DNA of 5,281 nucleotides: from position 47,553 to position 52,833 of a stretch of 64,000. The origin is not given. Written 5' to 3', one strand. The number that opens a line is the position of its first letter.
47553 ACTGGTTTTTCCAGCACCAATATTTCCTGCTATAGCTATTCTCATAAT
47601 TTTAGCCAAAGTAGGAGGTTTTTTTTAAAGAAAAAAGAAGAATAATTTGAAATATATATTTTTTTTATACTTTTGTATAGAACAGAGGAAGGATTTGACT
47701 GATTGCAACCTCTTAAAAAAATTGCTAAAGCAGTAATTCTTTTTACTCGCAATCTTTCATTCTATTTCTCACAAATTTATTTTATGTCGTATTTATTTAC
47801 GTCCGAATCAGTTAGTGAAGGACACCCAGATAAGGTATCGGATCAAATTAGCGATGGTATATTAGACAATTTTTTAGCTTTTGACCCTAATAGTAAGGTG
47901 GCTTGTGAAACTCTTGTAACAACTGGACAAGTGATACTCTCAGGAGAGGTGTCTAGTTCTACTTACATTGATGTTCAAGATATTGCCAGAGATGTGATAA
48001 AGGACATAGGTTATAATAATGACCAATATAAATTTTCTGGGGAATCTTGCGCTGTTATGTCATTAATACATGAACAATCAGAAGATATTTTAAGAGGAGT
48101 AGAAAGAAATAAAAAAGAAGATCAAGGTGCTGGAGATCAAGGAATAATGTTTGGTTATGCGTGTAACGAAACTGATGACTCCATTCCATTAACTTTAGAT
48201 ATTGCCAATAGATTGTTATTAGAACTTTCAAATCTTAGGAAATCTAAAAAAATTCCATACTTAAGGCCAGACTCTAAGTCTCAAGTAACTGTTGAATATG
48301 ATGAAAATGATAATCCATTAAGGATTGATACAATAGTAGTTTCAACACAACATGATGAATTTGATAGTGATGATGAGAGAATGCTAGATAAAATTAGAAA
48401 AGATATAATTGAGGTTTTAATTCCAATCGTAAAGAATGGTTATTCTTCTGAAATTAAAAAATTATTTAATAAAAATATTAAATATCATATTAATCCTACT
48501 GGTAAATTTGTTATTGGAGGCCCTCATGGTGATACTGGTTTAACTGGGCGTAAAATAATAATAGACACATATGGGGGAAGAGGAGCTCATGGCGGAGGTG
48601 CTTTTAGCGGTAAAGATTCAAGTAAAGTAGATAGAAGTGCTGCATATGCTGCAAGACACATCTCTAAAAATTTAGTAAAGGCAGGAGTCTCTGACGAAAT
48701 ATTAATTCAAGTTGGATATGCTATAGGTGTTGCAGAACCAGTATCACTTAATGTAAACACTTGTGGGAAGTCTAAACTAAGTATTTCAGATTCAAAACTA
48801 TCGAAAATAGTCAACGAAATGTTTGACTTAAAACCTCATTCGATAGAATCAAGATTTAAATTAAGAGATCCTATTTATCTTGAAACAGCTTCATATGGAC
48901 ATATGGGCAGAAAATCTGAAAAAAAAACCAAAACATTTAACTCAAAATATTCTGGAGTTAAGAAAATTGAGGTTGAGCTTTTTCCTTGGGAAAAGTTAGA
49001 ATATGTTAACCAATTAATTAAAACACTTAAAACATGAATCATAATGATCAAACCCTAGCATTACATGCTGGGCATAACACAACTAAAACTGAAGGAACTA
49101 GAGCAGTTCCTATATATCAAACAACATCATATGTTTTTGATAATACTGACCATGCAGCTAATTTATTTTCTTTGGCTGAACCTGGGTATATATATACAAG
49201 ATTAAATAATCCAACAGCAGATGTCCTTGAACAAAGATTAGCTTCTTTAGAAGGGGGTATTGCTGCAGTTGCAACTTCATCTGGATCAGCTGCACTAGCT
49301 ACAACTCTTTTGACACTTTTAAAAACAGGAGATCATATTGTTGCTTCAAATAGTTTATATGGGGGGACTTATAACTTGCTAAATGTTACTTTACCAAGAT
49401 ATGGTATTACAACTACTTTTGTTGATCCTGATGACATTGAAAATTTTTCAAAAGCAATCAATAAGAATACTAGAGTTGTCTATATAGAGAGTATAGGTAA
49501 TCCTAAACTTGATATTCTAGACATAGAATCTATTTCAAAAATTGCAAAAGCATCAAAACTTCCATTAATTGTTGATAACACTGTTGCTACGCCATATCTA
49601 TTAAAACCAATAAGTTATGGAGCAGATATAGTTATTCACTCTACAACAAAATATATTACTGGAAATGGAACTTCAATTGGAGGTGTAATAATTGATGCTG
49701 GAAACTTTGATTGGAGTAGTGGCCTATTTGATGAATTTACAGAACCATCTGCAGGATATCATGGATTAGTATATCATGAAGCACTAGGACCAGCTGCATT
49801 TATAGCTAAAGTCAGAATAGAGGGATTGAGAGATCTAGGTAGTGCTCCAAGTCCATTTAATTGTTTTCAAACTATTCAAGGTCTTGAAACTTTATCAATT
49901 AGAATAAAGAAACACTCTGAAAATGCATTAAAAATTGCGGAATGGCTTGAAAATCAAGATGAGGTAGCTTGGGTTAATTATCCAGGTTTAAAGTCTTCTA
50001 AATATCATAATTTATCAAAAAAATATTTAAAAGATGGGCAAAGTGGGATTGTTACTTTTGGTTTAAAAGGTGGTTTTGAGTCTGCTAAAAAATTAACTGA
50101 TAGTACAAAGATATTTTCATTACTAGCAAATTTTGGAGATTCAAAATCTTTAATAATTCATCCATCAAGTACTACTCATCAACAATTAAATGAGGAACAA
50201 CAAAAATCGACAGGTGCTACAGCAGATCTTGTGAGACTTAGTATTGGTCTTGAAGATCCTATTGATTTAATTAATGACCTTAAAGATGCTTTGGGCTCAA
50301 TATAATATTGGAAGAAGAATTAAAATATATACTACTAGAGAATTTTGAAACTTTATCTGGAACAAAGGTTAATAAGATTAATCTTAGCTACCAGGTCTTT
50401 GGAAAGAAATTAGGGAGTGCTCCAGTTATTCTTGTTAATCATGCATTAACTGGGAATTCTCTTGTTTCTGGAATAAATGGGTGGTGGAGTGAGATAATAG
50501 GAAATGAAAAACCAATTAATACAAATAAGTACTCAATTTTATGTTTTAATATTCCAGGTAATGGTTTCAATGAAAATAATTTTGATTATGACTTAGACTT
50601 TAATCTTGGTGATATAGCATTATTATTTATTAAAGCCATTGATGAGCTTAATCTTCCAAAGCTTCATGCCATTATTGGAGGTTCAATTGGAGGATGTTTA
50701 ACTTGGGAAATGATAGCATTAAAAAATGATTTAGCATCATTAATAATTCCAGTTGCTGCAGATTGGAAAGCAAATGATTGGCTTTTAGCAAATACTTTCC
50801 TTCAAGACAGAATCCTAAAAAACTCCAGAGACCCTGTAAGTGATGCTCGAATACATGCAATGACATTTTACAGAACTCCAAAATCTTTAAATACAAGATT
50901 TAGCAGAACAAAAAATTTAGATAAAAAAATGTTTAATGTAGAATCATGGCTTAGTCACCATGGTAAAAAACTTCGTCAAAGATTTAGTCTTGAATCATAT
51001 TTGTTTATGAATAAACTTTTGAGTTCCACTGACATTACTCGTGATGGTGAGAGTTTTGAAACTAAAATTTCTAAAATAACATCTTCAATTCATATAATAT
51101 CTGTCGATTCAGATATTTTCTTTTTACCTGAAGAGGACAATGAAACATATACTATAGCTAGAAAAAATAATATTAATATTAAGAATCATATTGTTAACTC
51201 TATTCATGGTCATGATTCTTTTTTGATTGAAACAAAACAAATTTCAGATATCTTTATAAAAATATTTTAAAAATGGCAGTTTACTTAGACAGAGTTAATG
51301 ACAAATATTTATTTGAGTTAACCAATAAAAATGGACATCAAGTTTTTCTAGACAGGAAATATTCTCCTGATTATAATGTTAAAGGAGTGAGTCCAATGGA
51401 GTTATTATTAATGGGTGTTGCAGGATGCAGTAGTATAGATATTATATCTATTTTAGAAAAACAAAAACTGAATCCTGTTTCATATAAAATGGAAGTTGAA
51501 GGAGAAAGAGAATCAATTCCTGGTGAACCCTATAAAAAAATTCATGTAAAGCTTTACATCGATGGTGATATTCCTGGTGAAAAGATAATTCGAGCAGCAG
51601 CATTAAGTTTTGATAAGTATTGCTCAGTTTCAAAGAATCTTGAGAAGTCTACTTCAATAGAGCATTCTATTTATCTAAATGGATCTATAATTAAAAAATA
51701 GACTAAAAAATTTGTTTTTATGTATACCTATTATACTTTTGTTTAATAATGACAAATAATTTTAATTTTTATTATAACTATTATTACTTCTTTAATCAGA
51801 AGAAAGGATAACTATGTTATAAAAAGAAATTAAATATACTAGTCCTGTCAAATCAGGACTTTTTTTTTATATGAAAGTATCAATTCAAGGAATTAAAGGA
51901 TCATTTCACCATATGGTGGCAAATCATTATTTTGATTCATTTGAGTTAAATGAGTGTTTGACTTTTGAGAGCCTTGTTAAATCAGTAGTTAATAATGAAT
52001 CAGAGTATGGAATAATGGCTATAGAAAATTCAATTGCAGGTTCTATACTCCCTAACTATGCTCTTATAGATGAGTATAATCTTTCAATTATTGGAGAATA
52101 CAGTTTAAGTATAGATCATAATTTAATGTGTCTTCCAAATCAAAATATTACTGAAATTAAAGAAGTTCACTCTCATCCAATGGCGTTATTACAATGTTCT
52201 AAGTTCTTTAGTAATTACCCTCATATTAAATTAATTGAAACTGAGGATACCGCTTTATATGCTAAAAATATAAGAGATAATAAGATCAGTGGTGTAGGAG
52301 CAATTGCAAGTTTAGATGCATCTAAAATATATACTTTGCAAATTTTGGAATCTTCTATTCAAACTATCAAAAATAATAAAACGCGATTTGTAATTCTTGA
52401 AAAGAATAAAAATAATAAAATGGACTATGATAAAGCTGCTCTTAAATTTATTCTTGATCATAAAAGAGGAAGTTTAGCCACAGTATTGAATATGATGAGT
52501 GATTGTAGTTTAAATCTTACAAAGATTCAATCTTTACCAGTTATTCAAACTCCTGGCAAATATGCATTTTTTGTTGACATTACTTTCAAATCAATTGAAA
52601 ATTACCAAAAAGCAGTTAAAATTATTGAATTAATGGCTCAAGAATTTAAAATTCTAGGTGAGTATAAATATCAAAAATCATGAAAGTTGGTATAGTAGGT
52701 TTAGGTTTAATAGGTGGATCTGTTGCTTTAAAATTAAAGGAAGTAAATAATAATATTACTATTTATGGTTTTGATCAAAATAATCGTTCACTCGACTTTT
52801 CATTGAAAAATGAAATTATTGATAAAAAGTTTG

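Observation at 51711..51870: Phe/Tyr-rich leader peptide with terminator/antiterminator directly upstream of pheA-tyrA-aroG/CM-aminotransferase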

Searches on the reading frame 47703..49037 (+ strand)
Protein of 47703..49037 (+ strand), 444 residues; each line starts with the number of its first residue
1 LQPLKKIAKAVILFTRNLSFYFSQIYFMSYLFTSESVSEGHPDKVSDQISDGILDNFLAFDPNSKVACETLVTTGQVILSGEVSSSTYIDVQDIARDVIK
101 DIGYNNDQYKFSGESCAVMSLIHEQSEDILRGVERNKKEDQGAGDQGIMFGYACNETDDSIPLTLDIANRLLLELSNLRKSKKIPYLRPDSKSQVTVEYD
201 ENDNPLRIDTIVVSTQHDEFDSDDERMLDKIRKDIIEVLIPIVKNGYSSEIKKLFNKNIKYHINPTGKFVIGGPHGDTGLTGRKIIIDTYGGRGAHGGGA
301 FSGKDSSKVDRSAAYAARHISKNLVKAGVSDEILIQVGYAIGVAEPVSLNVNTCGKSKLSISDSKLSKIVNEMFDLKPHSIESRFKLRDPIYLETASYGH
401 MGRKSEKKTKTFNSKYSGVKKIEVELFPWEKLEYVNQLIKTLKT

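Call 68: search_protein_families(library=pfam, proteins=[window:47703-49037:+])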
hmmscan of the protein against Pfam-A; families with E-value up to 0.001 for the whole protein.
window:47703-49037:+ (444 aa): 3 families
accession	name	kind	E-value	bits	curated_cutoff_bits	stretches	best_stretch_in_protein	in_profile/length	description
PF02773.21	S-AdoMet_synt_C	-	9.7e-59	197.7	25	1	271-405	1-133/138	S-adenosylmethionine synthetase, C-terminal domain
PF02772.21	S-AdoMet_synt_M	-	2.3e-42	144.4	29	1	140-269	1-120/120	S-adenosylmethionine synthetase, central domain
PF00438.25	S-AdoMet_synt_N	-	3.7e-42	143.3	33.1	1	30-126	2-98/99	S-adenosylmethionine synthetase, N-terminal domain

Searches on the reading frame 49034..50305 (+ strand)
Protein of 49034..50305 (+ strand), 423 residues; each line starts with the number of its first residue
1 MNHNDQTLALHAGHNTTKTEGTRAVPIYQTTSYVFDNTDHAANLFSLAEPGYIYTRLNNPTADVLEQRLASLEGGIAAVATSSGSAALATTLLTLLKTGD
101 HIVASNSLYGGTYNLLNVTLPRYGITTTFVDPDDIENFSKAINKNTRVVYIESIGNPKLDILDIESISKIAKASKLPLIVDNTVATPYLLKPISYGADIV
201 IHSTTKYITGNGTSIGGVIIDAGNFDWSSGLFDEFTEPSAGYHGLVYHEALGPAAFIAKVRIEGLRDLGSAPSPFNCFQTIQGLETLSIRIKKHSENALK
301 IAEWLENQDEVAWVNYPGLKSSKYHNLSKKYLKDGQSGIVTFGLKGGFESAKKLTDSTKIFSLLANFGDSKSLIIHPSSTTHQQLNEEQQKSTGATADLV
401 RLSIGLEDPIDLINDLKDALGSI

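Call 68: search_protein_families(library=pfam, proteins=[window:49034-50305:+])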
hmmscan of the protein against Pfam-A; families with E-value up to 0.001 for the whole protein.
window:49034-50305:+ (423 aa): 5 families
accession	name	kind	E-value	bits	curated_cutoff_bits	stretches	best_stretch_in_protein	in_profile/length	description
PF01053.26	Cys_Met_Meta_PP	-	3.6e-140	467.3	27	1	6-420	1-380/381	Cys/Met metabolism PLP-dependent enzyme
PF01041.23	DegT_DnrJ_EryC1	-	2.8e-08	33.8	19.8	1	60-185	24-149/360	DegT/DnrJ/EryC1/StrS aminotransferase family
PF00155.27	Aminotran_1_2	-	1.5e-07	31.4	19.7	1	62-182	44-186/361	Aminotransferase class I and II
PF00266.25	Aminotran_5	-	2.5e-05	23.9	21.5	1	81-215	67-210/371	Aminotransferase class-V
PF06838.17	Met_gamma_lyase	-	0.00097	18.2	24.2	0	51-221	49-238/405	Methionine gamma-lyase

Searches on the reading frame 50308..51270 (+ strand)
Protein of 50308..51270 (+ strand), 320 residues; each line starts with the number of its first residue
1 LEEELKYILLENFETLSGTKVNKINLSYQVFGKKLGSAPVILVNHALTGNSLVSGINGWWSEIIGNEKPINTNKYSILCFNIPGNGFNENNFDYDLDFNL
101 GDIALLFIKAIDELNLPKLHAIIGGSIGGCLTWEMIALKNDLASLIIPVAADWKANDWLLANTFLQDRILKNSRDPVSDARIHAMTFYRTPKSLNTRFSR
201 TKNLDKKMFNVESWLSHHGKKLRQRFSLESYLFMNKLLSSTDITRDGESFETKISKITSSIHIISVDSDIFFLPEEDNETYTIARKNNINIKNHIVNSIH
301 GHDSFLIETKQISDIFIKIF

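Call 5: search_protein_families(library=pfam, proteins=[window:50308-51270:+])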
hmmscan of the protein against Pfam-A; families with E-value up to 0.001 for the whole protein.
window:50308-51270:+ (320 aa): 1 family
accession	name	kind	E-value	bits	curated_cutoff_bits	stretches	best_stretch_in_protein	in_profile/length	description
PF00561.26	Abhydrolase_1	-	8.7e-09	35.8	25.8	1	39-151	1-102/245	alpha/beta hydrolase fold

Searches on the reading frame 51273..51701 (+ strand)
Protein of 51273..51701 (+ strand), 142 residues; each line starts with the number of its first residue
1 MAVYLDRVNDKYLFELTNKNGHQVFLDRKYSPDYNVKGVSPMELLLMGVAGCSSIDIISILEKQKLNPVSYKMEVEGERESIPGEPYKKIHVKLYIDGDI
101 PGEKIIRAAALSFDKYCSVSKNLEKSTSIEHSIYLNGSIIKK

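Call 5: search_protein_families(library=pfam, proteins=[window:51273-51701:+])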
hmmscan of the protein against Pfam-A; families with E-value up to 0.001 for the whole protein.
window:51273-51701:+ (142 aa): 1 family
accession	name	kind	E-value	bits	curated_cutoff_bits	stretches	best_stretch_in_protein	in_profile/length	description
PF02566.24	OsmC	-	2e-18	67.1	27.5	1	37-131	4-99/100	OsmC-like protein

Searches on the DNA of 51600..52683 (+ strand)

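Call 4: search_rna_families(source=window, start=51600, end=51950, threshold=evalue, max_evalue=10, show_alignments=3)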
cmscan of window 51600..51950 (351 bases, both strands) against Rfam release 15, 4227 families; matches with E-value up to 10: 7.
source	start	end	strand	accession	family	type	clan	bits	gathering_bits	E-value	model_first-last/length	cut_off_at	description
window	51833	51916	+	RF02900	AaHKsRNA82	Gene; sRNA;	-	20.6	51.4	0.98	1-81/81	no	Aggregatibacter sRNA 82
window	51829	51871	+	RF03299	mir-1000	Gene; miRNA;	-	19.4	50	0.088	1-72/72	no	mir-1000 microRNA precursor family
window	51771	51879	+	RF00155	SNORA66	Gene; snRNA; snoRNA; HACA-box;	CL00038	16.8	45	1.6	1-133/133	no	Small nucleolar RNA SNORA66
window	51787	51867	+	RF00513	Trp_leader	Cis-reg; leader;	-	16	41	1.2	1-100/100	no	Tryptophan operon leader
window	51766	51862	+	RF00429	SNORA29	Gene; snRNA; snoRNA; HACA-box;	CL00030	14.4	50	6.7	1-140/140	no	Small nucleolar RNA SNORA29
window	51888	51940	+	RF00149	snoZ103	Gene; snRNA; snoRNA; CD-box;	-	14.1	44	7.3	1-100/100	no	Small nucleolar RNA Z103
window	51766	51810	+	RF01158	SNORD108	Gene; snRNA; snoRNA; CD-box;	-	13.9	46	8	1-71/71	no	Small nucleolar RNA SNORD108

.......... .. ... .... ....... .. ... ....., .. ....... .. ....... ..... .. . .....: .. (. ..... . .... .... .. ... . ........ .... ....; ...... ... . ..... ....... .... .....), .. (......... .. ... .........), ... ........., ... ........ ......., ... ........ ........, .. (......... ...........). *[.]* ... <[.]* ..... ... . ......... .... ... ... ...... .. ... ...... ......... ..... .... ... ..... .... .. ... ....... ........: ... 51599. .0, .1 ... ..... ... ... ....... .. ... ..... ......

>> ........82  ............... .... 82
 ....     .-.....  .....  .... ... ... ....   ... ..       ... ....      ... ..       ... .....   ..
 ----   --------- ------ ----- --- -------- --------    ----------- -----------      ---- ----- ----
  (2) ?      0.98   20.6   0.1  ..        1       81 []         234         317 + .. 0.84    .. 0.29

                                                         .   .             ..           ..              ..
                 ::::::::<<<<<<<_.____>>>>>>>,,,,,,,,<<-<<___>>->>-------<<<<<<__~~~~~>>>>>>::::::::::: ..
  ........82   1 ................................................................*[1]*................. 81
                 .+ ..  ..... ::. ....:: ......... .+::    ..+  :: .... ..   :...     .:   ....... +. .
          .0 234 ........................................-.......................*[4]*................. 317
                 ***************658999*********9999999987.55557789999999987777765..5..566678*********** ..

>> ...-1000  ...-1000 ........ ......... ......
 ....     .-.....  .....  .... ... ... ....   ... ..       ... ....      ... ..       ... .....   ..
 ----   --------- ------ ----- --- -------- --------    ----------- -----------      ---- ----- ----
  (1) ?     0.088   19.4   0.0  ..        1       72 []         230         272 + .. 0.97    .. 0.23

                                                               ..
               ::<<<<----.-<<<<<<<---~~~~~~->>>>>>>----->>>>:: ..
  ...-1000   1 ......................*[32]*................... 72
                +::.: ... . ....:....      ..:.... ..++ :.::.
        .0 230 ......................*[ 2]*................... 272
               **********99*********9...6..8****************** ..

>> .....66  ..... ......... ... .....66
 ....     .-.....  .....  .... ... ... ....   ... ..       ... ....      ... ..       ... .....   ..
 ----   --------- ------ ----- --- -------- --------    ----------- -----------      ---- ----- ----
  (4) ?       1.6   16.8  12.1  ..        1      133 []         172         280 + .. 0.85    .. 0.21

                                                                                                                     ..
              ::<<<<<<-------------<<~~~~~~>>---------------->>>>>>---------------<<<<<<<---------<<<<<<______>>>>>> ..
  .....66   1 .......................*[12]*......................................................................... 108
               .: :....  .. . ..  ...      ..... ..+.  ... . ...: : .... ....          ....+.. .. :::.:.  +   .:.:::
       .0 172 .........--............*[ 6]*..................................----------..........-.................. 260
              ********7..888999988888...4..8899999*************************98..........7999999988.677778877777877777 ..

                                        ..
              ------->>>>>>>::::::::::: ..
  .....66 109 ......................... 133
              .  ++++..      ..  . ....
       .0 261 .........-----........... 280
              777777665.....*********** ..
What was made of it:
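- On Rfam leader families (Phe_leader, Trp_leader, Bacteroid-trp, leu/phe leader): The best match was Trp_leader at 16 bits against 41 needed (call 4).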

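Call 52: build_rna_model(alignment_id=A5)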
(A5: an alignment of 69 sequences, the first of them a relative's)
Model R1 built from alignment A5 (69 sequences, 128 columns); structure: RNAalifold consensus.
model positions 95; base pairs 8; branch points 0; effective number of sequences 5.26; information 0.602 bits per position. Calibrated on 0.2 Mb of random sequence (short: E-values are rough).
structure used (alignment columns):
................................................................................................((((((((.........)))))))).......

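Call 53: search_with_rna_model(model_id=R1, source=window, max_evalue=10, show_alignments=2)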
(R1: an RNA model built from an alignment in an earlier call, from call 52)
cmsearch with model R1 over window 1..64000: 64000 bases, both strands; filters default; matches with E-value up to 10: 13.
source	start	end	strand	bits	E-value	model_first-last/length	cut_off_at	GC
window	51779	51866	+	55.6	3.6e-06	1-95/95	no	0.23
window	3176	3257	-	23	0.38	1-95/95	no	0.26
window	7295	7382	+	21.8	0.6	1-95/95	no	0.26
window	52822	52907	-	18.5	2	1-95/95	no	0.23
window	46834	46931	+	18.5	2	1-95/95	no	0.26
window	51116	51223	+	18.3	2.1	1-95/95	no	0.23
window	35897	35981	-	18.3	2.1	1-95/95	no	0.28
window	15121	15214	+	18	2.3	1-95/95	no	0.23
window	27667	27750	+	16.5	4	1-95/95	no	0.23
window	4930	5027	-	15.2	6.3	1-95/95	no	0.27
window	14935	15016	+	14.9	6.9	1-95/95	no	0.24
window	19646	19747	-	14.2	8.9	1-95/95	no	0.26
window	62573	62646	+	14.2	9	1-95/95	no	0.3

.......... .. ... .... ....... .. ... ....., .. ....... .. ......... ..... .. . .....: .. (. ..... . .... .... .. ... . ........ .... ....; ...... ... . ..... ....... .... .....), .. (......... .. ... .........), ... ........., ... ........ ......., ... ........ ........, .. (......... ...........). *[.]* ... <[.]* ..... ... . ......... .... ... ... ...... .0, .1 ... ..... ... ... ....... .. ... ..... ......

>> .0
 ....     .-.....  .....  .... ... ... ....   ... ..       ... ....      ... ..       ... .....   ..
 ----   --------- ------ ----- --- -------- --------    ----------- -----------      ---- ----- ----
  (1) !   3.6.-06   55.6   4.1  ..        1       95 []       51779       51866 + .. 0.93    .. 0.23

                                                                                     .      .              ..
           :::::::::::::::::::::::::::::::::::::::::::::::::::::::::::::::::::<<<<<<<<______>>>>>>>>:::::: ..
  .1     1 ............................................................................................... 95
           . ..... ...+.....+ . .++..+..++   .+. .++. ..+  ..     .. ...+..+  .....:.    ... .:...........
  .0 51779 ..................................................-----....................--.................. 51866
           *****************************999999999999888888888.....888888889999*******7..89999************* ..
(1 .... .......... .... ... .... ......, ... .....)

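Call 55: search_rna_families(sources=[L001, L006, L007, L011, L036, L043, L047, L050, L054, L065, L070, L076, L130, L132, L148, L123, L137, L144], threshold=gathering)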
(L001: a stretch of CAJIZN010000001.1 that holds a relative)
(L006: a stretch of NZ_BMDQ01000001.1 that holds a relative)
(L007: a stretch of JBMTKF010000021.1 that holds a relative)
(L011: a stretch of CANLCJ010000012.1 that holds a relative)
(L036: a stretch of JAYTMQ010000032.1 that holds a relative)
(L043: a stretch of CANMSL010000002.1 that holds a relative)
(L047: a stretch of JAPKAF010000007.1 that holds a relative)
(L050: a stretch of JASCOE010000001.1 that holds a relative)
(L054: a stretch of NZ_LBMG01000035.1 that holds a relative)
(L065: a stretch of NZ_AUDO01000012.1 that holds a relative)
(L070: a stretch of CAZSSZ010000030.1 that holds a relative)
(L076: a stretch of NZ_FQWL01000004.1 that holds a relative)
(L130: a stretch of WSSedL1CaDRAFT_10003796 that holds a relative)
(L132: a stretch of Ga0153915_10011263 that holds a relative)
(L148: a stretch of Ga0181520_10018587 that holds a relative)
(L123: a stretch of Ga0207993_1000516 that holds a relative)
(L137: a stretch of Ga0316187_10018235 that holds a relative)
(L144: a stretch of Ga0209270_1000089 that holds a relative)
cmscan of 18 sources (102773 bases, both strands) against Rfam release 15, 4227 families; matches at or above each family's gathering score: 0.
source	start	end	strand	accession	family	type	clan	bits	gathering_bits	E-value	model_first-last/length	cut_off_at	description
